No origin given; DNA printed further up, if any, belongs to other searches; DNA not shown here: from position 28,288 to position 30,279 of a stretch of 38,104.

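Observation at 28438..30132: Orphan C5-methyltransferase with five tandem TRD-like repeats and a non-canonical SCEC catalytic motif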

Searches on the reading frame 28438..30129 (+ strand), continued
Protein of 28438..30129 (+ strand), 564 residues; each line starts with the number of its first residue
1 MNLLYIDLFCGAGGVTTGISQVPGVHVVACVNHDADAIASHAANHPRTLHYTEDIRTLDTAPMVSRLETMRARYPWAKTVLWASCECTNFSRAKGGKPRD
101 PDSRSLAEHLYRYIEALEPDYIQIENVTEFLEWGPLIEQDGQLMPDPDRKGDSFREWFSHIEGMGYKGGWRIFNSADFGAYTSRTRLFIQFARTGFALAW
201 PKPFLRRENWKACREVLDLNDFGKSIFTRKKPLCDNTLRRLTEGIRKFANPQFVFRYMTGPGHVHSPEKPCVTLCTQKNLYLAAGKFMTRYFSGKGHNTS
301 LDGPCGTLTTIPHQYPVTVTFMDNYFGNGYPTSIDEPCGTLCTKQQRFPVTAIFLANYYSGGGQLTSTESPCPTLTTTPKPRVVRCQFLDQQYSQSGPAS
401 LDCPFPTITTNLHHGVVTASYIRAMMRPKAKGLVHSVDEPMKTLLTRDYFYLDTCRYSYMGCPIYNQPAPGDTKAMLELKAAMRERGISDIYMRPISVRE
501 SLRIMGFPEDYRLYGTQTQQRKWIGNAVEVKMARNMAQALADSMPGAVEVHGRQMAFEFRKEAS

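Call 13: search_solved_structures(query=window:28438-30129:+, max_evalue=0.001, show_alignments=2)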
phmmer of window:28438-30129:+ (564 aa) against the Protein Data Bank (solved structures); distinct sequences matched with E-value up to 0.001: 34.
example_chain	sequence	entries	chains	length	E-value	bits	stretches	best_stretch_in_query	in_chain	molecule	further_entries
3g7u_A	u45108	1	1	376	2.5e-14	55.8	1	1-130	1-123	Cytosine-specific methyltransferase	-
5guv_A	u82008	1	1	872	4.4e-07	31.9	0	493-535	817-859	DNA (cytosine-5)-methyltransferase 1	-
3pt9_A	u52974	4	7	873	5e-07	31.7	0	493-535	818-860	DNA (cytosine-5)-methyltransferase 1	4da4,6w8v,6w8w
5gut_A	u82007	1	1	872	6.4e-07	31.3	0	493-535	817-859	DNA (cytosine-5)-methyltransferase 1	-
3pt6_A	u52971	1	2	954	6.4e-07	31.3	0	493-535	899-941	DNA (cytosine-5)-methyltransferase 1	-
6x9i_A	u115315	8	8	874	1.2e-06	30.4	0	493-535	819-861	DNA (cytosine-5)-methyltransferase 1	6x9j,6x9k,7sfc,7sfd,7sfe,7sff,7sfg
9v36_A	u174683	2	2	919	1.2e-06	30.4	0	493-536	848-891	DNA (cytosine-5)-methyltransferase 1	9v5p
3av4_A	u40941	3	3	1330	1.4e-06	30.2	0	493-536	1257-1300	DNA (cytosine-5)-methyltransferase 1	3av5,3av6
5wy1_A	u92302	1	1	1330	1.4e-06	30.2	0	493-536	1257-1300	DNA (cytosine-5)-methyltransferase 1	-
3pta_A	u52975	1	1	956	1.5e-06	30.1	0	493-535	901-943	DNA (cytosine-5)-methyltransferase 1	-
3swr_A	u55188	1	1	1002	1.8e-06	29.9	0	493-535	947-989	DNA (cytosine-5)-methyltransferase 1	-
4yoc_A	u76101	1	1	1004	1.8e-06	29.9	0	493-535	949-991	DNA (cytosine-5)-methyltransferase 1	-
3ubt_Y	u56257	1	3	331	2.1e-06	29.6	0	487-542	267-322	Modification methylase HaeIII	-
1dct_A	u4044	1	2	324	2.8e-06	29.2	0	487-541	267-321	PROTEIN (MODIFICATION METHYLASE HAEIII)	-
8xqc_A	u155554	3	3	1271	2.9e-06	29.2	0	493-536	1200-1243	DNA (cytosine-5)-methyltransferase 1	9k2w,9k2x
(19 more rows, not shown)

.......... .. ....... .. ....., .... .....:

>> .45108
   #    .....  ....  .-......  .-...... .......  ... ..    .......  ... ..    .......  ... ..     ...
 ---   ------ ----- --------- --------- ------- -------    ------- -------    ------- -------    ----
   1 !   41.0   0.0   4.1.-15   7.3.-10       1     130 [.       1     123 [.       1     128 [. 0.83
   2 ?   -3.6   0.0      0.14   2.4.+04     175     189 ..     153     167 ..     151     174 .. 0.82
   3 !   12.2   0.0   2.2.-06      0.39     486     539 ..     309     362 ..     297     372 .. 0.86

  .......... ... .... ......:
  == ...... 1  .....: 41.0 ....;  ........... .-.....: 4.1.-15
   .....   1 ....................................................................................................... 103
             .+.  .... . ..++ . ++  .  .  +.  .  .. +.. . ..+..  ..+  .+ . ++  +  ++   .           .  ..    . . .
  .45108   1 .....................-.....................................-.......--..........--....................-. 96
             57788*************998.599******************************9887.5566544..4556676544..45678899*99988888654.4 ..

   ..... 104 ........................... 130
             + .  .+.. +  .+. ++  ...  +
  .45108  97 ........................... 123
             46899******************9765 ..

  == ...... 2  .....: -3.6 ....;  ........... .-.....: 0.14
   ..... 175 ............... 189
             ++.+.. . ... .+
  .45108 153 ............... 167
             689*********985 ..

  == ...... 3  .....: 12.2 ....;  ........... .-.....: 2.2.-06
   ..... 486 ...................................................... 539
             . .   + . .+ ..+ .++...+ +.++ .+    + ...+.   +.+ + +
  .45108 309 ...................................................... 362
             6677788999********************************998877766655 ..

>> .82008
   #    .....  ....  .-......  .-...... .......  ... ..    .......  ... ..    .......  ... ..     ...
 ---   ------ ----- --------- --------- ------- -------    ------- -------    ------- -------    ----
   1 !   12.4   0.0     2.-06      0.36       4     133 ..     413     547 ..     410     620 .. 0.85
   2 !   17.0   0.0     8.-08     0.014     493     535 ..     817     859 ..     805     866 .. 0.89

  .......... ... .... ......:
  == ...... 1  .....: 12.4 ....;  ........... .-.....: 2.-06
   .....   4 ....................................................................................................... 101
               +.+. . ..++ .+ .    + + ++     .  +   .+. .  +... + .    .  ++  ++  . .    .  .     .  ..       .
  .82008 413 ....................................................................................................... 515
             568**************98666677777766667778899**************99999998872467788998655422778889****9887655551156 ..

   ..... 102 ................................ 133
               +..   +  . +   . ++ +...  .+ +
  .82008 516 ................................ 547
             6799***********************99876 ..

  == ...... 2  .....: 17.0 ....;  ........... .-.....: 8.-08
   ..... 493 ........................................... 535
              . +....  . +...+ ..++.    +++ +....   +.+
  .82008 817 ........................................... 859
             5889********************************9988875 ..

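Call 14: find_related_loci(query=window:28438-30129:+, collection=genome_contigs, flank=6000)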
Query window:28438-30129:+ (564 aa) in genome_contigs; peptide patterns used: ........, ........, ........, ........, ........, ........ (x = any residue, [..] = any of these).
100 stretches matched a pattern; 77 encode a relative of the query (tblastn E <= 1e-3); 77 distinct loci.
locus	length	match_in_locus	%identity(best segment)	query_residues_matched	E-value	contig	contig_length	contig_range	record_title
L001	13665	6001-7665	45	3-544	3e-142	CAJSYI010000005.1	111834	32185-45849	Muribaculaceae bacterium isolate A17_ genome assembly, contig: MGBC000032.5, whole genome shotgun sequence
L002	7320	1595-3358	43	1-544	2e-141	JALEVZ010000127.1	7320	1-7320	MAG: Prevotella sp. isolate SUG386 k141_222203, whole genome shotgun sequence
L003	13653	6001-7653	45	1-546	3e-140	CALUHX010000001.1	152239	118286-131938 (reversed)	MAG: uncultured Butyricimonas sp. isolate BRZ_EC__bin33 genome assembly, contig: BRZ_EC__NODE_166_length_152239_cov_6.76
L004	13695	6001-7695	43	1-541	5e-138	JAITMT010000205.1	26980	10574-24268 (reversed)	MAG: Tannerella sp. isolate Pmx449_bin3 k119_2133062, whole genome shotgun sequence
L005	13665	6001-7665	44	1-544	1e-137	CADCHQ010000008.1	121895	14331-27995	MAG: uncultured Bacteroidales bacterium isolate RUG14659 genome assembly, contig: RUG14659_asm_8, whole genome shotgun s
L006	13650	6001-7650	43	1-544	7e-137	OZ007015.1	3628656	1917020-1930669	MAG: Prevotella sp. CAG:1058 isolate 6755_HET_CTRL_contig_661_metaflye_large MAG genome assembly, chromosome: 1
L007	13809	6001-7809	41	1-540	2e-136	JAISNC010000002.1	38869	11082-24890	MAG: Odoribacteraceae bacterium isolate Im510_bin68 k119_148034, whole genome shotgun sequence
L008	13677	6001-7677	42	1-564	5e-136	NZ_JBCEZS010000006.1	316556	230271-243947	Bacteroides sp. GD17 contig6, whole genome shotgun sequence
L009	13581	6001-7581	43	1-544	3e-134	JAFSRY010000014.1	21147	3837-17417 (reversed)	MAG: Prevotella sp. isolate RGIG3419 Goat_Reticulum.Co__c241829, whole genome shotgun sequence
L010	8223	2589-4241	43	3-540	4e-134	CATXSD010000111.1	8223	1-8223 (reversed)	MAG TPA_asm: Mediterranea massiliensis isolate ERR9492512_bin.11_MetaWRAP_v1.3_MAG genome assembly, contig: ERZ18533989.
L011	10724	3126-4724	42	2-555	4e-133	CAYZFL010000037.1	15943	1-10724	MAG TPA_asm: uncultured Bacteroides sp. isolate SRP287540_co2_215 genome assembly, contig: NODE_4014_length_15943_cov_6.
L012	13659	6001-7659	44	1-544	1e-132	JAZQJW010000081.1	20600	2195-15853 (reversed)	MAG: Sodaliphilus sp. isolate T1900044616_TS20190082.MAGScoT_cleanbin_000029 SGB_855_k141_1645249, whole genome shotgun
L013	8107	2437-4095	44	1-544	5e-133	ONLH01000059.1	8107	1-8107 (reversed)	uncultured Prevotellaceae bacterium isolate RUG412 genome assembly, contig: scaffold_10230, whole genome shotgun sequenc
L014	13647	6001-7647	44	3-544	1e-132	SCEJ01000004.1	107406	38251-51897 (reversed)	Muribaculaceae bacterium Isolate-013 (NCI) NODE_4_length_107406_cov_289.878, whole genome shotgun sequence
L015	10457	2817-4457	41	1-544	4e-132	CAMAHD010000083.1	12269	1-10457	MAG: uncultured Prevotella sp. isolate SRR5665903_bin.37_metaWRAP_v1.3_MAG genome assembly, contig: ERZ11448883.9877, wh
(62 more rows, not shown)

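Call 26: predict_structure(alignment_id=A1)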
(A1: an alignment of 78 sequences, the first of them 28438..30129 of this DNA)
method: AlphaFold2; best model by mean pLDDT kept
length: 564 residues; sequences in the alignment: 78
mean_pLDDT: 65.4   pTM: 0.64
mean pLDDT of the five models: 65.4, 64.7, 59.8, 58.8, 58.7
residues with pLDDT >= 90: 172; 70-90: 138; 50-70: 42; < 50: 212
segments of 3 or more residues with pLDDT < 50: 87-102, 250-433, 558-564
pLDDT, mean of each block of 10 residues (from residue 1): 89 91 94 92 95 89 95 93 69 45 67 96 90 82 78 92 97 93 89 94 91 82 84 79 67 27 34 28 22 28 29 27 28 29 26 27 32 28 27 35 33 28 40 59 62 64 85 93 82 84 92 91 87 95 67 51 38
secondary structure, 60 per line:
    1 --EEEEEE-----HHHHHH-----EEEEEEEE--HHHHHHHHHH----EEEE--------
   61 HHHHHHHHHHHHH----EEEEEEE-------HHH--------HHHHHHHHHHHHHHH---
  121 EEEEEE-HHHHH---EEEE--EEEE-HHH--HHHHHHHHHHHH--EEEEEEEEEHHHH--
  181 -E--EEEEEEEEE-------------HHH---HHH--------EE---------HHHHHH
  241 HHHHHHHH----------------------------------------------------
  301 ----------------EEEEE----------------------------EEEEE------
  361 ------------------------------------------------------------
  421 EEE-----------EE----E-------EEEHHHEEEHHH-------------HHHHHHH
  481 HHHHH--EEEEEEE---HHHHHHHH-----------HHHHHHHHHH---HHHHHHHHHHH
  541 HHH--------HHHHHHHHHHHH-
elements in order: E3-8 H14-19 E25-32 H35-44 E49-52 H61-73 E78-84 H103-117 E121-126 H128-132 E136-139 E142-145 H152-163 E166-174 H175-178 E185-193 H235-248 E317-321 E350-354 E421-423 E449-451 E455-457 H474-485 E488-494 H498-505 H517-526 H530-543 H552-563

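Call 30: get_annotated_region(hit=H3, flank=4000)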
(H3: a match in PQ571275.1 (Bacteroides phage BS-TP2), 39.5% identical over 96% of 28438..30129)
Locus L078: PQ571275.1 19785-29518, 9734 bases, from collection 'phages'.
description: Bacteroides phage BS-TP2, complete genome.
organism: Bacteroides phage BS-TP2 (NCBI taxid 3385222)
taxonomy: Viruses
host: Bacteroides salyersiae BG8; source: sewage from septic tank; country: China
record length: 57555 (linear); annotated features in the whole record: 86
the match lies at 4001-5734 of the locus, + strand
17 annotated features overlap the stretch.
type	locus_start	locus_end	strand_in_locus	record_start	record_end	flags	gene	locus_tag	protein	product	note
CDS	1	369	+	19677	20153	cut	-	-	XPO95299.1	NinG/ Rap DNA junction specific endonuclease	BS-TP2_gp32; BS-TP2_gp32; Annot2=(structure alignment-afuniprot50) AF-A0A1Q6G1S3-F1-model_v4 ...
CDS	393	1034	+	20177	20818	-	-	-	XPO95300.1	HNH endonuclease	BS-TP2_gp33; BS-TP2_gp33; Annot2=(structure alignment-afuniprot50) AF-A6T032-F1-model_v4 Uncharacterized conserved ...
CDS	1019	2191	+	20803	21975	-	-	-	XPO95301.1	DNA helicase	BS-TP2_gp34; BS-TP2_gp34; Annot2=(structure alignment-afuniprot50) AF-A0A2W6P0K7-F1-model_v4 ATP-dependent ...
CDS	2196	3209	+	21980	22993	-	-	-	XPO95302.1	replication initiation O-like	BS-TP2_gp35; BS-TP2_gp35; None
CDS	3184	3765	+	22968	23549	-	-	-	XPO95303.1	HTH araC/xylS-type domain-containing protein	BS-TP2_gp36; BS-TP2_gp36; None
CDS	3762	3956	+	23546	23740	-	-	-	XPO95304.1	hypothetical protein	BS-TP2_gp37; BS-TP2_gp37; None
CDS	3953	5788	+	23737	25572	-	-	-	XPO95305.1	DNA methyltransferase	BS-TP2_gp38; BS-TP2_gp38; None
CDS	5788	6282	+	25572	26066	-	-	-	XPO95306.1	DNA methyltransferase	BS-TP2_gp39; BS-TP2_gp39; Annot2=(hmm profile search-phrog [Rank2]) phrog_954 DNA methyltransferase;Annot3=(structure ...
CDS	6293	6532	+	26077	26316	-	-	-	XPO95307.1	hypothetical protein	BS-TP2_gp40; BS-TP2_gp40; None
CDS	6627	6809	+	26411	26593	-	-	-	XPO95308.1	hypothetical protein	BS-TP2_gp41; BS-TP2_gp41; None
CDS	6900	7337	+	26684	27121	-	-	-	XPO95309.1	Bro-N domain-containing protein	BS-TP2_gp42; BS-TP2_gp42; None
CDS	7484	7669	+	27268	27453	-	-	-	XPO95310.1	putative mRNA interferase HicA 1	BS-TP2_gp43; BS-TP2_gp43; Annot2=(hmm profile search-phrog [Rank2]) phrog_353 toxin;Annot3=(structure ...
CDS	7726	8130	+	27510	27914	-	-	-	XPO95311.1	type II toxin-antitoxin system HicB family antitoxin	BS-TP2_gp44; BS-TP2_gp44; Annot2=(structure alignment-afuniprot50) AF-A0A495KSQ6-F1-model_v4 Putative RNase H-like HicB ...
CDS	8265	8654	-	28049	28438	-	-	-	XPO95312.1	Alpha-D-ribose 1-methylphosphonate 5-triphosphate diphosphatase PhnM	BS-TP2_gp45; BS-TP2_gp45; Annot2=(structure alignment-afuniprot50) AF-A0A0D1F4H4-F1-model_v4 Whole genome shotgun ...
CDS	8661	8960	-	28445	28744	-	-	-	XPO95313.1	transcriptional regulator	BS-TP2_gp46; BS-TP2_gp46; Annot2=(structure alignment-afuniprot50) AF-E5X395-F1-model_v4 Helix-turn-helix ...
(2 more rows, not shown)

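Call 31: get_annotated_region(hit=H1, flank=4000)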
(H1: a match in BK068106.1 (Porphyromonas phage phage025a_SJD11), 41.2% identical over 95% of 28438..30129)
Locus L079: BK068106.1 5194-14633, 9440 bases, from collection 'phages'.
description: TPA_asm: Porphyromonas phage phage025a_SJD11 genomic sequence.
organism: Porphyromonas phage phage025a_SJD11 (NCBI taxid 3154115)
taxonomy: Viruses
host: Porphyromonas gingivalis SJD11; source: -; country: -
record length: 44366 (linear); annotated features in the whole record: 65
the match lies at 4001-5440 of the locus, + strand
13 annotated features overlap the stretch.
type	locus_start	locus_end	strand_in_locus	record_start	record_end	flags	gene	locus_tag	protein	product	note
CDS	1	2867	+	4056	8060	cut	-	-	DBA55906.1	DNA primase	-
CDS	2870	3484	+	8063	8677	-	-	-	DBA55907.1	hypothetical protein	-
CDS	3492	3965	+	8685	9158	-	-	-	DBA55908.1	methyltransferase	-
CDS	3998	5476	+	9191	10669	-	-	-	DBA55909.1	methyltransferase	-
CDS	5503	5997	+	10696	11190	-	-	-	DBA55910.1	acr candidate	-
CDS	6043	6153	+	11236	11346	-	-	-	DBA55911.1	hypothetical protein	-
CDS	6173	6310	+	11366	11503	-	-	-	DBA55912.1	hypothetical protein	-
CDS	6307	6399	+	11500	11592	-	-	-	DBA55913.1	hypothetical protein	-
CDS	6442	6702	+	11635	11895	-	-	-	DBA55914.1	hypothetical protein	-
CDS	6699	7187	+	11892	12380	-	-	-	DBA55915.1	hypothetical protein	-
CDS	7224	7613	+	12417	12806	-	-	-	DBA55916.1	hypothetical protein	-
CDS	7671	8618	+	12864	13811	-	-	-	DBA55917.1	prohead protease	-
CDS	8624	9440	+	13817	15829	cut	-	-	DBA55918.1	major capsid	-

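Call 32: get_annotated_region(hit=H19, flank=3000)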
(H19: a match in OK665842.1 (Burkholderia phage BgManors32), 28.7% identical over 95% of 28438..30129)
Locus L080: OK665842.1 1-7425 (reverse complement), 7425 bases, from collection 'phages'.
description: Burkholderia phage BgManors32, complete genome.
organism: Burkholderia phage BgManors32 (NCBI taxid 2894335)
taxonomy: Viruses; Duplodnaviria; Heunggongvirae; Uroviricota; Caudoviricetes; Bigmanorsvirus; Bigmanorsvirus bgmanors32
host: Burkholderia gladioli; source: sewage sample; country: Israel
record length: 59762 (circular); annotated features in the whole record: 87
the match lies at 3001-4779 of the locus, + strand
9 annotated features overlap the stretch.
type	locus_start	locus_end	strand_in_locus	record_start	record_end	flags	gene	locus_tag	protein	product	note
CDS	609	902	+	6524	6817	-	-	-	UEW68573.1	hypothetical protein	-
CDS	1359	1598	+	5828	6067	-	-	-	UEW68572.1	hypothetical protein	-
CDS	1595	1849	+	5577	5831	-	-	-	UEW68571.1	hypothetical protein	-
CDS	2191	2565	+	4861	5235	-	-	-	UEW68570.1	hypothetical protein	-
CDS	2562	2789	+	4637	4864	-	-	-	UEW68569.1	hypothetical protein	-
CDS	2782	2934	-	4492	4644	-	-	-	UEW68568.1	hypothetical protein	-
CDS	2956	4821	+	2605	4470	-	-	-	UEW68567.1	C-5 cytosine-specific DNA methylase family protein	-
CDS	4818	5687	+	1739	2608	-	-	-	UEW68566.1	hypothetical protein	-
CDS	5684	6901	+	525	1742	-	-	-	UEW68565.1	hypothetical protein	-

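Call 33: get_annotated_region(hit=H25, flank=3000)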
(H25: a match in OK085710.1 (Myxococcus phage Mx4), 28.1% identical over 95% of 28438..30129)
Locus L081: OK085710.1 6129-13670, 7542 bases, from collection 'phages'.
description: Myxococcus phage Mx4, complete genome.
organism: Myxococcus phage Mx4 (NCBI taxid 2875690)
taxonomy: Viruses; Duplodnaviria; Heunggongvirae; Uroviricota; Caudoviricetes
host: Myxococcus xanthus DZ1; source: Farmyard manure; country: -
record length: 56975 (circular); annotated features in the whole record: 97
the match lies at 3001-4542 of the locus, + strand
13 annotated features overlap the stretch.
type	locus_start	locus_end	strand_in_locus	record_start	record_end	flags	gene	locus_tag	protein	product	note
CDS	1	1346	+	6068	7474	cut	-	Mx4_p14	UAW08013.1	hypothetical protein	rasttk_feature_creation_tool=/opt/patric- common/runtime/bin/phanotate version 1.5.0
CDS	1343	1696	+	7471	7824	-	-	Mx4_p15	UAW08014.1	hypothetical protein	rasttk_feature_creation_tool=/opt/patric- common/runtime/bin/phanotate version 1.5.0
CDS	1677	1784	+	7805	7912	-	-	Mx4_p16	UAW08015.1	hypothetical protein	rasttk_feature_creation_tool=/opt/patric- common/runtime/bin/phanotate version 1.5.0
CDS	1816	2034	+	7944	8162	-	-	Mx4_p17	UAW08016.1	hypothetical protein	rasttk_feature_creation_tool=/opt/patric- common/runtime/bin/phanotate version 1.5.0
CDS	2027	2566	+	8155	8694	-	-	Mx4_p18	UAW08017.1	hypothetical protein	rasttk_feature_creation_tool=/opt/patric- common/runtime/bin/phanotate version 1.5.0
CDS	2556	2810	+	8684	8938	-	-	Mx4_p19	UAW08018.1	hypothetical protein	rasttk_feature_creation_tool=/opt/patric- common/runtime/bin/phanotate version 1.5.0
CDS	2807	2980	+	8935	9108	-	-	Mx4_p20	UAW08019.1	hypothetical protein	rasttk_feature_creation_tool=/opt/patric- common/runtime/bin/phanotate version 1.5.0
CDS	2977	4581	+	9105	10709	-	-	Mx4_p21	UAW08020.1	hypothetical protein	rasttk_feature_creation_tool=/opt/patric- common/runtime/bin/phanotate version 1.5.0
CDS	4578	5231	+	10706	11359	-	-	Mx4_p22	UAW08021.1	hypothetical protein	rasttk_feature_creation_tool=/opt/patric- common/runtime/bin/phanotate version 1.5.0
CDS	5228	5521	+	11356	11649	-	-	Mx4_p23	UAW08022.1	hypothetical protein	rasttk_feature_creation_tool=/opt/patric- common/runtime/bin/phanotate version 1.5.0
CDS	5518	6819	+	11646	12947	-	-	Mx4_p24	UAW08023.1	hypothetical protein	rasttk_feature_creation_tool=/opt/patric- common/runtime/bin/phanotate version 1.5.0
CDS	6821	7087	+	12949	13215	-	-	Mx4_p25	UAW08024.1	hypothetical protein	rasttk_feature_creation_tool=/opt/patric- common/runtime/bin/phanotate version 1.5.0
CDS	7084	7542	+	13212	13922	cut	-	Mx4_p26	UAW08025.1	hypothetical protein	rasttk_feature_creation_tool=/opt/patric- common/runtime/bin/phanotate version 1.5.0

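Call 34: get_annotated_region(hit=H16, flank=3000)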
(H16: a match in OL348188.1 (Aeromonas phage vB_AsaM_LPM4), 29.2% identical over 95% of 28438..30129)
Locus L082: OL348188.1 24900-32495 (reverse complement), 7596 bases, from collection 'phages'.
description: Aeromonas phage vB_AsaM_LPM4, complete genome.
organism: Aeromonas phage vB_AsaM_LPM4 (NCBI taxid 2894367)
taxonomy: Viruses; Duplodnaviria; Heunggongvirae; Uroviricota; Caudoviricetes; Peduoviridae; Piscesmortuivirus; Piscesmortuivirus LPM4
host: Aeromonas salmonicida; source: dead brook trout; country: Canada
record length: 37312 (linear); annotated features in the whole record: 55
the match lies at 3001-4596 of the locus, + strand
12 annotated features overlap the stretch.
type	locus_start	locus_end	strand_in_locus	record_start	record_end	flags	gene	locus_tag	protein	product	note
CDS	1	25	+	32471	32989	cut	-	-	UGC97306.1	regulatory CII family protein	-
CDS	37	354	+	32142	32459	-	-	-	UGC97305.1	Ogr/Delta-like zinc finger family protein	-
CDS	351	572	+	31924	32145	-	-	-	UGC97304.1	hypothetical protein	-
CDS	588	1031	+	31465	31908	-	-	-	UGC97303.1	hypothetical protein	-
CDS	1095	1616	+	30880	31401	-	-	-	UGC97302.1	hypothetical protein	-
CDS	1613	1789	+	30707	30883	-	-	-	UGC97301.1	hypothetical protein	-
CDS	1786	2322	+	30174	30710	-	-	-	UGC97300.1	dimethyladenosine transferase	COG0030: Dimethyladenosine transferase (rRNA methylation)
CDS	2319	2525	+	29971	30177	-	-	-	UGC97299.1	hypothetical protein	-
CDS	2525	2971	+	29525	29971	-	-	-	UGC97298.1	hypothetical protein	-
CDS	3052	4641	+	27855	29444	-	-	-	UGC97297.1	C-5 cytosine-specific DNA methylase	-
CDS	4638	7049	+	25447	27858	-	-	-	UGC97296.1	replication protein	replication protein GpA, endonuclease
CDS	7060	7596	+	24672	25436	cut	-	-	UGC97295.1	adenine-specific methyltransferase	-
